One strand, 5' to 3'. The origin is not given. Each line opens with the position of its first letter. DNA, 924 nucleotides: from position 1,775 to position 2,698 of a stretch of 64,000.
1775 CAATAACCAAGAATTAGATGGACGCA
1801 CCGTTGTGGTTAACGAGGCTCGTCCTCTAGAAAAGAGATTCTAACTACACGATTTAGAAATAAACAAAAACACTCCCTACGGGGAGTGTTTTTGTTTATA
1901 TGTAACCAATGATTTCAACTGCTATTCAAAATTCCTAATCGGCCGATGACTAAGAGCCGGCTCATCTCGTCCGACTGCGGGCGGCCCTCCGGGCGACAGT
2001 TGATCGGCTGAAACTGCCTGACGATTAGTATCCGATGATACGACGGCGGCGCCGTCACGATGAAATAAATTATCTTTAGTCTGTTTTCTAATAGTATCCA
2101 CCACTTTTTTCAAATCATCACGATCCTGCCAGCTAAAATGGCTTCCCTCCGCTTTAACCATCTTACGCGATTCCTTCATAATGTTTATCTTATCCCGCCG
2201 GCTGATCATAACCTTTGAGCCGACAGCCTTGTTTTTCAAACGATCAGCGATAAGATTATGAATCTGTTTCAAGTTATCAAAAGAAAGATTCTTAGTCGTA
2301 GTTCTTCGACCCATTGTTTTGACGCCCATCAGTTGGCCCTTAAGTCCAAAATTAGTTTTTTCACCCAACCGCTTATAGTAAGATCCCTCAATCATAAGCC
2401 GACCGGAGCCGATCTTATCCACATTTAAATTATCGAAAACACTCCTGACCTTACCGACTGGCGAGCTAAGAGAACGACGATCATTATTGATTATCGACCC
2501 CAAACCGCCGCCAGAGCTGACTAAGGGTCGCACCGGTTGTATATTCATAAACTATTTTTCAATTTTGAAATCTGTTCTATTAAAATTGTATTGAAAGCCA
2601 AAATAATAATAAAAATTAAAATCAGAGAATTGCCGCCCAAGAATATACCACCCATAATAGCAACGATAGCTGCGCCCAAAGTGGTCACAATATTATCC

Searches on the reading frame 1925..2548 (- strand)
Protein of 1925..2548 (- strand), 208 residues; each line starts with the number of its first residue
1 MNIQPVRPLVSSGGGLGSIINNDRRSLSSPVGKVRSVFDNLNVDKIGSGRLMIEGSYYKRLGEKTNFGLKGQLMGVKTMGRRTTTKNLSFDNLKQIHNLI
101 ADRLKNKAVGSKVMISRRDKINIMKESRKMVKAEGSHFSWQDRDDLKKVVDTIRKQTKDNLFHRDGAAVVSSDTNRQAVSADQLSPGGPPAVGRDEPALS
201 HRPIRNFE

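Call 31: find_encoding_contigs(protein=window:1925-2548:-, flank=10000, max_places=1)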
Protein window:1925-2548:- (208 aa): 3 contigs read that carry it; 1 place shown.
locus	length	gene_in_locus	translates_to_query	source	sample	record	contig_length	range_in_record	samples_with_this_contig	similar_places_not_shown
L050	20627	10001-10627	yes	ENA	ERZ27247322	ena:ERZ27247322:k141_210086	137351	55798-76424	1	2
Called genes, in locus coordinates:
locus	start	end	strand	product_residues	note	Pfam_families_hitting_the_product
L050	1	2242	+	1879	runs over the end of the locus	PF23774:TPR_GEMI5 (faint), PF01841:Transglut_core (faint), PF04473:DUF553 (weak)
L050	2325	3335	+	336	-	PF00044:Gp_dh_N, PF02800:Gp_dh_C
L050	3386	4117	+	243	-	PF00106:adh_short, PF08659:KR, PF23441:SDR, PF13561:adh_short_C2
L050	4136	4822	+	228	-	PF01966:HD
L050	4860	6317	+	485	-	PF01743:PolyA_pol, PF12627:PolyA_pol_RNAbd, PF01966:HD, PF13735:tRNA_NucTran2_2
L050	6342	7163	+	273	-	PF00160:Pro_isomerase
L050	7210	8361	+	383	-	PF00266:Aminotran_5, PF01041:DegT_DnrJ_EryC1 (weak), PF01212:Beta_elim_lyase (weak)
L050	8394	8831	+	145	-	PF01592:NifU_N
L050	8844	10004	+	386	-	PF01699:Na_Ca_ex (faint)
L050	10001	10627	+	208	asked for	-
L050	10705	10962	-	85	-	PF00076:RRM_1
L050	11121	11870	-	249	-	PF00687:Ribosomal_L1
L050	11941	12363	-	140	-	PF03946:Ribosomal_L11_N, PF00298:Ribosomal_L11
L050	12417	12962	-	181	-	PF02357:NusG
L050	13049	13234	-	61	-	PF00584:SecE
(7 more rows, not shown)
